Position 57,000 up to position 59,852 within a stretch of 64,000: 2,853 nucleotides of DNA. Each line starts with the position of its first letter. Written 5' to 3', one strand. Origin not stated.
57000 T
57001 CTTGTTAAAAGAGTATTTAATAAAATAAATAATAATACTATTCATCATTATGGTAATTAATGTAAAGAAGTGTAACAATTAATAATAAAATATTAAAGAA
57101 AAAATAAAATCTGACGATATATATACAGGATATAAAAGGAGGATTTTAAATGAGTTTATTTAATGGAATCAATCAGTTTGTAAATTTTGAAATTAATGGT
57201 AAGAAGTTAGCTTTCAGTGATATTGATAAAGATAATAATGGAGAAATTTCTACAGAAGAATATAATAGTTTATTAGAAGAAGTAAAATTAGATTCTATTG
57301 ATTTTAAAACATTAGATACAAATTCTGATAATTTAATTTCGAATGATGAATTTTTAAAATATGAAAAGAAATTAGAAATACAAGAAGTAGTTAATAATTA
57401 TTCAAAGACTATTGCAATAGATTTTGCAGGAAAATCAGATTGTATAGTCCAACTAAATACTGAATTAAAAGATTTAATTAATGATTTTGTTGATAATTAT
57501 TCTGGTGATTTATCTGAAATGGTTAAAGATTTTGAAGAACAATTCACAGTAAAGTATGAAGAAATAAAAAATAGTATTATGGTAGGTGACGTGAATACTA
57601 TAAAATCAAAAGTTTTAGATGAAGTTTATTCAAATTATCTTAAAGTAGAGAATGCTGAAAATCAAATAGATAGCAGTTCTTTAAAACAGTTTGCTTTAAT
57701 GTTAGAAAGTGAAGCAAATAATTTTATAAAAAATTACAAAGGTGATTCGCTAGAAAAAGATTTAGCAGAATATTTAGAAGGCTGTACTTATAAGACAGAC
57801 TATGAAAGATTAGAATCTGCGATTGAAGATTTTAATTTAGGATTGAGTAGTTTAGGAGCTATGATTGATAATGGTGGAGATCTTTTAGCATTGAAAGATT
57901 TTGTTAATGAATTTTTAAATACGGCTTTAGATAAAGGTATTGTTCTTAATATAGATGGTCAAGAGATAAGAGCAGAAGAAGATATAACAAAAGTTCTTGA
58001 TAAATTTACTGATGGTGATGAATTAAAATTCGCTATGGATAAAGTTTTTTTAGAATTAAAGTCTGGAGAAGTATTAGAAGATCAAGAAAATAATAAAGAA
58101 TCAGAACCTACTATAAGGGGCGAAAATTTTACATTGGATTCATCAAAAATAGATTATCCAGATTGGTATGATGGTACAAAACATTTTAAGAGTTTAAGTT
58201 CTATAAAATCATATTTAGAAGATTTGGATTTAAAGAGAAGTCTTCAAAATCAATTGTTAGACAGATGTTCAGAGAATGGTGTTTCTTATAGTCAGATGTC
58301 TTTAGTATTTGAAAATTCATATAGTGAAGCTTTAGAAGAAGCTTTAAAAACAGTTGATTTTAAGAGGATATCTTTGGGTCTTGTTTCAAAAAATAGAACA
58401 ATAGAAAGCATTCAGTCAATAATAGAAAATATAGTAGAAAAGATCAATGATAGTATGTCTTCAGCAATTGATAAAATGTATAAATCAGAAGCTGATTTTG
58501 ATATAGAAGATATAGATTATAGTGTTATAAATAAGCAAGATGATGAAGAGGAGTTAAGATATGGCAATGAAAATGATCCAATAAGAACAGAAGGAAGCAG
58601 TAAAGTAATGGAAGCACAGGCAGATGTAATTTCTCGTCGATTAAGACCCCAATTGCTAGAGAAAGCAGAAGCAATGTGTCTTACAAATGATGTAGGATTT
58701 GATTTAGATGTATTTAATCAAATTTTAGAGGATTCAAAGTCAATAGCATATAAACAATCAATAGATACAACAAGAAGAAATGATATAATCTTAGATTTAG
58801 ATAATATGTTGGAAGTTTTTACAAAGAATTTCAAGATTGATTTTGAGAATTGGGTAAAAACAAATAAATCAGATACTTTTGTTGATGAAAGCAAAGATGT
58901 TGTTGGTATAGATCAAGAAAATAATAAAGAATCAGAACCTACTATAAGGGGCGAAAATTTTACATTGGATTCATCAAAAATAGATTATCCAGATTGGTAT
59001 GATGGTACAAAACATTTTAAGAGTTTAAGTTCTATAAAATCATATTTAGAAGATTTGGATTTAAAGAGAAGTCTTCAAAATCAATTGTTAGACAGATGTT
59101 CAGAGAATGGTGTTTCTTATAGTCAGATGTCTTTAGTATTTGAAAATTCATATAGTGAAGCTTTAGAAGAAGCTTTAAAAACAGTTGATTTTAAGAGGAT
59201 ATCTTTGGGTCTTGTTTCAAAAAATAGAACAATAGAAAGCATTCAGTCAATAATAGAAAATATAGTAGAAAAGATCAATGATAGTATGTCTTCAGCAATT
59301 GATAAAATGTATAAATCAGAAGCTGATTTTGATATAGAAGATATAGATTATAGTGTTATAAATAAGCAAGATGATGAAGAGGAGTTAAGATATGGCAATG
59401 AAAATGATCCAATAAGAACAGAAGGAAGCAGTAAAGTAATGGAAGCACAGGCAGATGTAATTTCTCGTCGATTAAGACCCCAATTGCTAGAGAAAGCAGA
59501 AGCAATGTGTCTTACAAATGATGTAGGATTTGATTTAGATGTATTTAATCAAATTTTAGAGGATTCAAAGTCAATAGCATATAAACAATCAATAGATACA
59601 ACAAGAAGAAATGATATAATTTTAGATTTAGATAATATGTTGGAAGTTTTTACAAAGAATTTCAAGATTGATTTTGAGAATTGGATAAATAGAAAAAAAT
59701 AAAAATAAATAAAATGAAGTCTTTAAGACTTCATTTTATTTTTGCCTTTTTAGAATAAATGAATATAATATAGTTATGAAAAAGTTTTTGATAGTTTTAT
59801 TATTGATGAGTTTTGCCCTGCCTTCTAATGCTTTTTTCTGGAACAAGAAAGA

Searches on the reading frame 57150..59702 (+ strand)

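Call 93: search_protein_families(library=pfam, proteins=[window:57150-59702:+], max_evalue=0.001)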
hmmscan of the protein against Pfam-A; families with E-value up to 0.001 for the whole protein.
window:57150-59702:+ (850 aa): 7 families
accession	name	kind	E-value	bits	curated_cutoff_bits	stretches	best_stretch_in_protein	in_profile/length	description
PF13202.12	EF-hand_5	-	6e-07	29.1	25.9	0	21-41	4-24/25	EF hand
PF00036.39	EF-hand_1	-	8e-07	28.6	25.4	0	21-43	5-27/29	EF hand domain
PF13405.12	EF-hand_6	-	1.6e-05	24.7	25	0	21-43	5-27/30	EF-hand domain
PF18609.8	SAM_Exu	-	0.0001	22.9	28.9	0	374-403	26-55/72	Exuperantia SAM-like domain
PF08726.16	EFhand_Ca_insen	-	0.00016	22.1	27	0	345-384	11-50/69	Ca2+ insensitive EF hand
PF19840.4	DUF6317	-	0.00033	21.8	27.4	0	393-458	24-89/100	Family of unknown function (DUF6317)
PF15653.11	Tox-URI2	-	0.00059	20.6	20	0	455-494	9-47/86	URI fold toxin 2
